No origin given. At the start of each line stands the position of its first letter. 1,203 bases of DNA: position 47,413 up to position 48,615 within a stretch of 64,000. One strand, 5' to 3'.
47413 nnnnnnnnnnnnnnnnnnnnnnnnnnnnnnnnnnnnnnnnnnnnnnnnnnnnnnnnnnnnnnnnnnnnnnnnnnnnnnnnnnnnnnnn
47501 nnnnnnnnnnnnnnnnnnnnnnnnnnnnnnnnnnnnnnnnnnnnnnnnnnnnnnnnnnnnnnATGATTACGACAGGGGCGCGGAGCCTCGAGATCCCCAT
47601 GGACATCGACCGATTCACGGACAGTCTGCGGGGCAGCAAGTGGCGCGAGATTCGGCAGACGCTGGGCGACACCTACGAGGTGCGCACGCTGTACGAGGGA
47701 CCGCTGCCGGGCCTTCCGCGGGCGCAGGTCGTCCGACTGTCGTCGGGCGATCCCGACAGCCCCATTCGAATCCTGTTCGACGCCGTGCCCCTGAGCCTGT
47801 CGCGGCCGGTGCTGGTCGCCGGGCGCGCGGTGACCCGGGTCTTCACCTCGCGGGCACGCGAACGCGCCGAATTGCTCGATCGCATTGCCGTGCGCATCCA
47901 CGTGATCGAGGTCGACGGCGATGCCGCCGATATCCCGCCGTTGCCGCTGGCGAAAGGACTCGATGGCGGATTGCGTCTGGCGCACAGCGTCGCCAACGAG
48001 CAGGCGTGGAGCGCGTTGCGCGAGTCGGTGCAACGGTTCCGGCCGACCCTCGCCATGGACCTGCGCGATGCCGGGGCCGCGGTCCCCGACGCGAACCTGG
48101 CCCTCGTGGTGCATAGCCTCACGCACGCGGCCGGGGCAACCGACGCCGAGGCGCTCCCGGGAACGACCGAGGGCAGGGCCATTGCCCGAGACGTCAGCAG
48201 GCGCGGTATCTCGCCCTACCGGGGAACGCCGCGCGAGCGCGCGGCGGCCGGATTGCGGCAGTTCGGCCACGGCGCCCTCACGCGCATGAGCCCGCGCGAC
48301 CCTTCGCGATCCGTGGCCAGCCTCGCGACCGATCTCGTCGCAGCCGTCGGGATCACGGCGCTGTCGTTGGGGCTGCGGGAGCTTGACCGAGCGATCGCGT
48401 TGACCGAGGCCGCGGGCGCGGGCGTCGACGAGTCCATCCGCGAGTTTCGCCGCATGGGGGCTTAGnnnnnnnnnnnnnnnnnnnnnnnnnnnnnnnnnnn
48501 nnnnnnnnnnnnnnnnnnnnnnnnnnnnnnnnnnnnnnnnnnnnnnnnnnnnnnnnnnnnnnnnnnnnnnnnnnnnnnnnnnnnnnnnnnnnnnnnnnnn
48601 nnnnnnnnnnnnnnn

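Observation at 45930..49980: Translationally coupled four-gene operon of unknown membrane proteins ending in an SPFH/band-7-like protein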

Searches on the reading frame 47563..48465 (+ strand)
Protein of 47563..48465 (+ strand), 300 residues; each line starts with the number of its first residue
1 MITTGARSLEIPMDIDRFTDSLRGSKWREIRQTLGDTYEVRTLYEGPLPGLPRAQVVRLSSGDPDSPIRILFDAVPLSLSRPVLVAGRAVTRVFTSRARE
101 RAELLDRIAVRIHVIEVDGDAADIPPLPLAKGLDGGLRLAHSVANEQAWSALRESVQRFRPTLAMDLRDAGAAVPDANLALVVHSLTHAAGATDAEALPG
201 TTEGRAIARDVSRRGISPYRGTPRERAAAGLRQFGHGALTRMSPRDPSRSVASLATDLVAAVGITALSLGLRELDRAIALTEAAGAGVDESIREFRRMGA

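Call 3: search_protein_families(library=pfam, proteins=[window:47563-48465:+], max_evalue=1)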
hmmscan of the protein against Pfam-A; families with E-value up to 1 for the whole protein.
window:47563-48465:+ (300 aa): 0 families

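Call 4: search_protein_families(library=ncbifam, proteins=[window:47563-48465:+], max_evalue=1)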
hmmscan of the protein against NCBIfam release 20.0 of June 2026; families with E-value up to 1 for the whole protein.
window:47563-48465:+ (300 aa): 0 families

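Call 22: find_homologous_proteins(query=window:47563-48462:+)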
Query window:47563-48462:+ (300 aa): 14 proteins with E <= 0.001 among 8000 candidates.
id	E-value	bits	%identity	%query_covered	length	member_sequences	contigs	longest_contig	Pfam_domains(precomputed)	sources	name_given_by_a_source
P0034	2.5e-184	629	100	100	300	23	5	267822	-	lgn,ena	-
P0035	4.7e-175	599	96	100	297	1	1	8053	-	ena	-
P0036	6.9e-168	575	91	100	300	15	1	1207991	-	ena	-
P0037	2.1e-161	554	87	100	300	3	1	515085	-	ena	-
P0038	2.4e-160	551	88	100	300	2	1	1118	-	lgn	-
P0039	4.6e-154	530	83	100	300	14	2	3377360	-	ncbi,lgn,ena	-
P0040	2.7e-143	495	80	100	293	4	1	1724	-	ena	-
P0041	1.5e-125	436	72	98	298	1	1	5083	-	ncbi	-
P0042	9.1e-119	414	69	96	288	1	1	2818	-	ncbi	-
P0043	1.0e-118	414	68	96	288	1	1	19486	-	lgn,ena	-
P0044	7.3e-117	408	68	96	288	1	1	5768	-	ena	-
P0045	4.8e-101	356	88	63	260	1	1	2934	-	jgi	jgi:hypothetical protein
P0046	5.3e-95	336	58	97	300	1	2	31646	-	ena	-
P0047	5.2e-88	313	88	56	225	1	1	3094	-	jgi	jgi:hypothetical protein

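Call 35: search_solved_structures(query=A4, max_evalue=10)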
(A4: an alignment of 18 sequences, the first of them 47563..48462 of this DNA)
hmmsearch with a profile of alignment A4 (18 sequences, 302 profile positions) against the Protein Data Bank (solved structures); distinct sequences matched with E-value up to 10: 7.
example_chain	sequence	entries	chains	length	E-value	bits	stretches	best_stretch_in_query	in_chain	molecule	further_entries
2p4o_A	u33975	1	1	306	0.35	13.3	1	243-297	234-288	hypothetical protein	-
6fz6_A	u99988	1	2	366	0.37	13.2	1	242-295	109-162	Probable dual-specificity RNA methyltransferase RlmN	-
3ugf_A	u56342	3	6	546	0.67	12.4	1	34-84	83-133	Sucrose:(Sucrose/fructan) 6-fructosyltransferase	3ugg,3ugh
5coc_A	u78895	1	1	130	0.67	12.4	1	138-204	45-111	Immunoglobulin G-binding protein A,Calmodulin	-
1clm_A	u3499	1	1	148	1.6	11.1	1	153-204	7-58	CALMODULIN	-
1exr_A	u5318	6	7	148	1.6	11.1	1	153-204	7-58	CALMODULIN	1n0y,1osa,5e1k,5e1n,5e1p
2m3s_A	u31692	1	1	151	1.8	10.9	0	153-204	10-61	Calmodulin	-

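Call 43: search_protein_families(library=pfam, alignment_id=A4, max_evalue=10)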
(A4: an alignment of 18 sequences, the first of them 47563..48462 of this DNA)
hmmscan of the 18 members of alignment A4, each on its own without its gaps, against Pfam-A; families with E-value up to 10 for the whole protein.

A. member 1, window:47563-48462:+ (300 aa): 0 families

B. families by the number of members that match (of 18 scanned): 3 families
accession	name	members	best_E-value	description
PF02656.20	DUF202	2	0.054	Domain of unknown function (DUF202)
PF07471.18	Phage_Nu1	1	0.072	Phage DNA packaging protein Nu1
PF24278.2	HVO_0513_N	1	0.2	HVO_0513, N-terminal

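Call 62: search_protein_representatives(alignment_id=A6)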
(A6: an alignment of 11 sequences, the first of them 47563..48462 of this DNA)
Query: 11 sequences, 300 profile positions. Proteins with E-value up to 0.001 (for the whole library): 13; up to 1e-10: 10; up to 1e-30: 9. The best 13 are listed.
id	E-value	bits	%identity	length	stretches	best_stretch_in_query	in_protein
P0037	1.2e-171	586.2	-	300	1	1-300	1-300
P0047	1.9e-98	345.9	-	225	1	1-168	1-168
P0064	6.9e-63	229.2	-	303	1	1-299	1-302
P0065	8.9e-61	222.2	-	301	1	1-296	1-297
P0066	6.8e-60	219.3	-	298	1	4-297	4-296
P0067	7.9e-54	199.4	-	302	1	6-285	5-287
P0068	2.4e-53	197.8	-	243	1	62-293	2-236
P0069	1.2e-40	156.1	-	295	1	1-289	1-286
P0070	3.1e-34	135.1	-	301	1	7-287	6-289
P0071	2.0e-11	60.2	-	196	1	109-221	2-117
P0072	5.3e-08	49.0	-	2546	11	127-159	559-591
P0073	2.2e-07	46.9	-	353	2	4-172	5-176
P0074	2.0e-05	40.5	-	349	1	9-174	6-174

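Call 63: search_protein_families(library=pfam, proteins=[P0073, P0074, P0072, P0069, P0070, P0071], max_evalue=0.1)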
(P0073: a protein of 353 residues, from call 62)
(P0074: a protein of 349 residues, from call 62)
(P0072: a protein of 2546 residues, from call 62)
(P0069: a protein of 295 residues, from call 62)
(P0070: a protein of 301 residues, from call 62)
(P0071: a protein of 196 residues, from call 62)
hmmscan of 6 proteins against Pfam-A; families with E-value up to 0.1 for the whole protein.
P0073 (353 aa): 1 family
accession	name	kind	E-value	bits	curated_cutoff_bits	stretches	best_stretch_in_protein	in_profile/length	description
PF21415.2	SMK1_alpha_su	-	0.044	14.1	27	0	174-211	15-52/62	SMK1 alpha subunit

P0074 (349 aa): 0 families

P0072 (2546 aa): 15 families
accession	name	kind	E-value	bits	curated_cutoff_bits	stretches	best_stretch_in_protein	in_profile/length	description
PF05345.18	He_PIG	-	2.7e-125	409.6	24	12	726-813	2-96/96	Putative Ig domain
PF17963.7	Big_9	-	3e-84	278.5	23.6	14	2228-2316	1-89/89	Bacterial Ig domain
PF17803.7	Cadherin_4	-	6.7e-38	129.5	25.1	13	2224-2278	7-65/71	Bacterial cadherin-like domain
PF17892.7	Cadherin_5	-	3.6e-35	120.2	26.5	2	2228-2318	2-98/98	Cadherin-like domain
PF10282.15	Lactonase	-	1.6e-31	110.2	21.7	4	215-355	196-330/344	Lactonase, 7-bladed beta-propeller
PF18957.6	RibLong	-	6.8e-28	97.8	27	7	734-800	11-82/93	Long Rib domain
PF15780.11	ASH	-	1.6e-19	70.3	27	0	1553-1603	28-77/98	Abnormal spindle-like microcephaly-assoc'd, ASPM-SPD-2-Hydin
PF05510.18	Sarcoglycan_2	-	1.7e-16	60.3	24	0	578-608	42-76/95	Sarcoglycan alpha/epsilon N-terminal domain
PF16184.11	Cadherin_3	-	7.4e-08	32.8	25.5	0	1119-1186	25-92/106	Cadherin-like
PF18911.6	PKD_4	-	8.6e-07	29.4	27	0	1948-2020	18-85/85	PKD domain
PF01389.23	OmpA_membrane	-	1.2e-05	25.6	21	1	2368-2537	3-158/180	OmpA-like transmembrane domain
PF01731.26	Arylesterase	-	0.0019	18.8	21.3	0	312-343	50-81/86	Arylesterase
PF02494.22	HYR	-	0.0071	17.1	21.7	0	1766-1818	26-80/81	HYR domain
PF00400.38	WD40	-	0.014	16.4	27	0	319-342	15-37/39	WD domain, G-beta repeat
PF16403.11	Bact_surface_Ig-like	-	0.018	15.5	27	0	1793-1819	45-71/71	Bacterial surface protein, Ig-like domain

P0069 (295 aa): 0 families

P0070 (301 aa): 0 families

P0071 (196 aa): 0 families

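Call 65: find_encoding_contigs(protein=P0073, flank=6000, max_places=4)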
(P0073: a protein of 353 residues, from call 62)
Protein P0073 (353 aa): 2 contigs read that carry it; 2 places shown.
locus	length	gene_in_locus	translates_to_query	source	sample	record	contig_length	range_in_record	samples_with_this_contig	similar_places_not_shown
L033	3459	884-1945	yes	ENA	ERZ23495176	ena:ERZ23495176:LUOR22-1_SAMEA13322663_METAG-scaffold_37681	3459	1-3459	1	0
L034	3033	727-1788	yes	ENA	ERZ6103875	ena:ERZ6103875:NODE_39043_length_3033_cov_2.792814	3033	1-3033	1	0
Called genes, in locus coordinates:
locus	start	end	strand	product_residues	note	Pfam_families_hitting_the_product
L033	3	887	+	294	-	?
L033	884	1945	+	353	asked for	-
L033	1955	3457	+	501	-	?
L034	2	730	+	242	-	?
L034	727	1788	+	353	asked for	-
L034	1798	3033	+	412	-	?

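Call 68: search_protein_families(library=pfam, proteins=[L033:1955-3457:+, L033:3-884:+, L034:1798-3033:+], max_evalue=0.1)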
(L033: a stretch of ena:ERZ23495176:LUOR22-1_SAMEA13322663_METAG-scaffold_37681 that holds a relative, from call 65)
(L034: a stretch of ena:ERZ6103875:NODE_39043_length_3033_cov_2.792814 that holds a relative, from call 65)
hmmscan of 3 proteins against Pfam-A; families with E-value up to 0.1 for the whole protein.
L033:1955-3457:+ (501 aa): 0 families

L033:3-884:+ (294 aa): 0 families

L034:1798-3033:+ (412 aa): 0 families

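Call 69: find_encoding_contigs(protein=P0074, flank=10000, max_places=4)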
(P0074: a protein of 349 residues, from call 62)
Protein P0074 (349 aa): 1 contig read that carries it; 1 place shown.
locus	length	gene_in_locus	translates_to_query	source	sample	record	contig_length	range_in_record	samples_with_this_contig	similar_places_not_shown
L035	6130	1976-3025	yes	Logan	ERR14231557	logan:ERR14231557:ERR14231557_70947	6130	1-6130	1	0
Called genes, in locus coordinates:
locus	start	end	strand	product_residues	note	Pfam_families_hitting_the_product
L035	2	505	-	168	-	?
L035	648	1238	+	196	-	-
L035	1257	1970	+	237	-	-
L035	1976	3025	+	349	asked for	-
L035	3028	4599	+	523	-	-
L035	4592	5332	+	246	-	PF01381:HTH_3 (faint), PF12844:HTH_19 (weak), PF13413:HTH_25, PF13464:RodZ_C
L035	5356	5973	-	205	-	PF00881:Nitroreductase, PF14512:TM1586_NiRdase (faint), PF00881:Nitroreductase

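Call 73: search_protein_families(library=pfam, proteins=[L035:2-505:-, L035:648-1235:+, L035:1257-1967:+, L035:3028-4596:+, L035:4592-5329:+], max_evalue=0.1)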
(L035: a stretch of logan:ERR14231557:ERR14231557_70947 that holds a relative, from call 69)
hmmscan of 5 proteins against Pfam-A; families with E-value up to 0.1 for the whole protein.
L035:2-505:- (168 aa): 10 families
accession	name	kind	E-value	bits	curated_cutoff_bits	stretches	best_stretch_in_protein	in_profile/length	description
PF01134.28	GIDA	-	2.3e-57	195.3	22.1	1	12-168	1-152/391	Glucose inhibited division protein A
PF12831.13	FAD_oxidored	-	6.4e-09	36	27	1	12-43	1-32/416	FAD dependent oxidoreductase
PF00890.30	FAD_binding_2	-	4.4e-06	26.6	20.4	1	12-44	1-33/414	FAD binding domain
PF07992.20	Pyr_redox_2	-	1.4e-05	25.1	26.1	1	12-52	2-41/291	Pyridine nucleotide-disulphide oxidoreductase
PF00070.33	Pyr_redox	-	7.9e-05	23.5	22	1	13-44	2-33/82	Pyridine nucleotide-disulphide oxidoreductase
PF01266.30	DAO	-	0.0001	22.4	27.9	1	12-42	1-31/353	FAD dependent oxidoreductase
PF13738.12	Pyr_redox_3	-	0.00043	20.1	30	1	11-43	165-197/305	Pyridine nucleotide-disulphide oxidoreductase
PF01262.27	AlaDh_PNT_C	-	0.0013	18.6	23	1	12-45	30-63/214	Alanine dehydrogenase/PNT, C-terminal domain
PF03486.20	HI0933_like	-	0.0088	15.9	50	1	11-43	1-33/244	HI0933-like protein Rossmann domain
PF01494.25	FAD_binding_3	-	0.043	13.5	22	1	11-45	2-36/349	FAD binding domain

L035:648-1235:+ (196 aa): 0 families

L035:1257-1967:+ (237 aa): 0 families

L035:3028-4596:+ (523 aa): 2 families
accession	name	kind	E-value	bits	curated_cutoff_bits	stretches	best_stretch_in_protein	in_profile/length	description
PF02038.21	ATP1G1_PLM_MAT8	-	0.087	12.6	26.9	0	164-187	15-38/48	ATP1G1/PLM/MAT8 family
PF12168.13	DNA_pol3_tau_4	-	0.089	13.7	25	0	237-262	20-45/82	DNA polymerase III subunits tau domain IV DnaB-binding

L035:4592-5329:+ (246 aa): 5 families
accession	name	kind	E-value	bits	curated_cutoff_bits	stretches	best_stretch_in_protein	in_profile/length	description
PF13413.12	HTH_25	-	8.6e-13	48.4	24.6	1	21-80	1-60/62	Helix-turn-helix domain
PF13464.11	RodZ_C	-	2.3e-09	37.5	23.9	1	173-229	2-59/72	RodZ C-terminal domain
PF12844.13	HTH_19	-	4.5e-06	26.9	30.2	1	19-61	1-43/64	Helix-turn-helix domain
PF13560.12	HTH_31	-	6e-06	26.9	27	1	19-62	3-46/64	Helix-turn-helix domain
PF01381.28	HTH_3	-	1.5e-05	25.3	23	1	22-59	1-38/55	Helix-turn-helix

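Call 84: search_protein_families(library=padloc, proteins=[window:47563-48462:+], max_evalue=0.1)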
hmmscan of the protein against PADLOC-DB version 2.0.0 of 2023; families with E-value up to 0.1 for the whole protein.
window:47563-48462:+ (300 aa): 0 families
